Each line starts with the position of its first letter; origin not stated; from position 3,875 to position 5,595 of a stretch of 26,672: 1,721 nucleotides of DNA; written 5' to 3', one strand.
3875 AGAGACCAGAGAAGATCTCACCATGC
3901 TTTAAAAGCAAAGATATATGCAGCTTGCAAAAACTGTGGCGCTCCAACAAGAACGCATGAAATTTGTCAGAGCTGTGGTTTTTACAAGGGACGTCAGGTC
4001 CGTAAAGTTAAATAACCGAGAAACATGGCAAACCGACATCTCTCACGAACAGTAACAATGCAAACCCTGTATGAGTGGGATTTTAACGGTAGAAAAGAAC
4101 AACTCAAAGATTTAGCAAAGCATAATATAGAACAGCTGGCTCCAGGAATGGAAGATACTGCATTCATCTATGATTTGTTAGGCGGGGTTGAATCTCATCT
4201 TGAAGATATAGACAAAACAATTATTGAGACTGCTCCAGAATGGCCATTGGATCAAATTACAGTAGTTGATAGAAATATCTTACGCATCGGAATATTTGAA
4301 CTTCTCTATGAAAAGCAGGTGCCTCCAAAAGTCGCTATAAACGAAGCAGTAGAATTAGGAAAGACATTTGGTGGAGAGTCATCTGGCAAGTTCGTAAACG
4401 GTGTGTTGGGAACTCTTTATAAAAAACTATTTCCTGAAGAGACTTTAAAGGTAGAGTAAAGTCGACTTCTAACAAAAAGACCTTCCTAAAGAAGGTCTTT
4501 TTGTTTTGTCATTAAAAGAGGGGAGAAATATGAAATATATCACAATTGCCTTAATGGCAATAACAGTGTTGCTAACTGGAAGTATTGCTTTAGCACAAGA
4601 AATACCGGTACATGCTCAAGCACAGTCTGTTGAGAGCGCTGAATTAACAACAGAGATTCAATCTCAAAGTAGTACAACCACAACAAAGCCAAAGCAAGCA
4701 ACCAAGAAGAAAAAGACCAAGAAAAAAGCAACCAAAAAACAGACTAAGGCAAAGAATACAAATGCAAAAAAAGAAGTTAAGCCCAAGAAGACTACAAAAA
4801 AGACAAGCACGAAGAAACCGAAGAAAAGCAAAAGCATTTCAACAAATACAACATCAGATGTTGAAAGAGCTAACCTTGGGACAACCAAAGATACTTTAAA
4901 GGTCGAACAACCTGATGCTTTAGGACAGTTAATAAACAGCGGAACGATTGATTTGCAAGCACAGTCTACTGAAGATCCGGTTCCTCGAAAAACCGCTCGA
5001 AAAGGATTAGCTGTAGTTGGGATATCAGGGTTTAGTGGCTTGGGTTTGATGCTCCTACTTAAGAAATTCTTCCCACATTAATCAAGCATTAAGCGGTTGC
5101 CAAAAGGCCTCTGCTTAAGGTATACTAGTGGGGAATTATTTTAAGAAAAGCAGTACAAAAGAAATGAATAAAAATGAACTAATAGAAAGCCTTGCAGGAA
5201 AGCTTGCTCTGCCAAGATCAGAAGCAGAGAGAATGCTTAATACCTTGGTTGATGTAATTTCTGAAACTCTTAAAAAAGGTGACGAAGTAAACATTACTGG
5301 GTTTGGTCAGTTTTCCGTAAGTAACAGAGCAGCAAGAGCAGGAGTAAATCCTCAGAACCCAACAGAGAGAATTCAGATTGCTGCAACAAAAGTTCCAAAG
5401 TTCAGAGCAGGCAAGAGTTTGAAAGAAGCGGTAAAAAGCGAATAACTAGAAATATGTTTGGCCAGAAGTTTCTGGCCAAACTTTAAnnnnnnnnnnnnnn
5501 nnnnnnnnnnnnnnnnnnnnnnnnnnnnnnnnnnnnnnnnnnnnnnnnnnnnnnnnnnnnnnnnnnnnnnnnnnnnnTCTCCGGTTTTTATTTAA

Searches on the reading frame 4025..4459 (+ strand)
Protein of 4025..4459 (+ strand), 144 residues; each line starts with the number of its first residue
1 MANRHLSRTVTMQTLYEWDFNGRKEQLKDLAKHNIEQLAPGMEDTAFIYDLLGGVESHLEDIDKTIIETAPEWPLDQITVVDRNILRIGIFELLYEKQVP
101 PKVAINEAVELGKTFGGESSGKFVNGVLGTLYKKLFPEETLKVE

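Call 14: search_protein_families(library=pfam, proteins=[window:4025-4459:+], max_evalue=0.01)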
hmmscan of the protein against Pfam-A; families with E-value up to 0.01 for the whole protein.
window:4025-4459:+ (144 aa): 1 family
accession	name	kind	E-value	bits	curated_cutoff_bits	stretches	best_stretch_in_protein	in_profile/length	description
PF01029.23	NusB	-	6.2e-36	124.2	23.1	1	7-132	3-132/133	NusB family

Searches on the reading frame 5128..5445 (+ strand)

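Call 14: search_protein_families(library=pfam, proteins=[window:5128-5445:+], max_evalue=0.01)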
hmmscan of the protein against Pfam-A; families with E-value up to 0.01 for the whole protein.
window:5128-5445:+ (105 aa): 5 families
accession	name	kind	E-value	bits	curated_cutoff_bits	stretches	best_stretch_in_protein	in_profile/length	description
PF00216.26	Bac_DNA_binding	-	1.2e-29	102.8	22.4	1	13-103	1-90/90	Bacterial DNA-binding protein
PF18291.6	HU-HIG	-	1.2e-09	38.7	26.2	1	8-104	27-120/125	HU domain fused to wHTH, Ig, or Glycine-rich motif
PF18175.6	HU-CCDC81_bac_2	-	0.00033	20.9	35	1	18-66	3-51/70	CCDC81-like prokaryotic HU domain 2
PF14908.11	HU-CCDC81_euk_1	-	0.00077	19.9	26.1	1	32-81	23-72/89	CCDC81 eukaryotic HU domain 1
PF18289.6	HU-CCDC81_euk_2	-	0.0033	17.8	26.1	1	22-69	10-59/75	CCDC81 eukaryotic HU domain 2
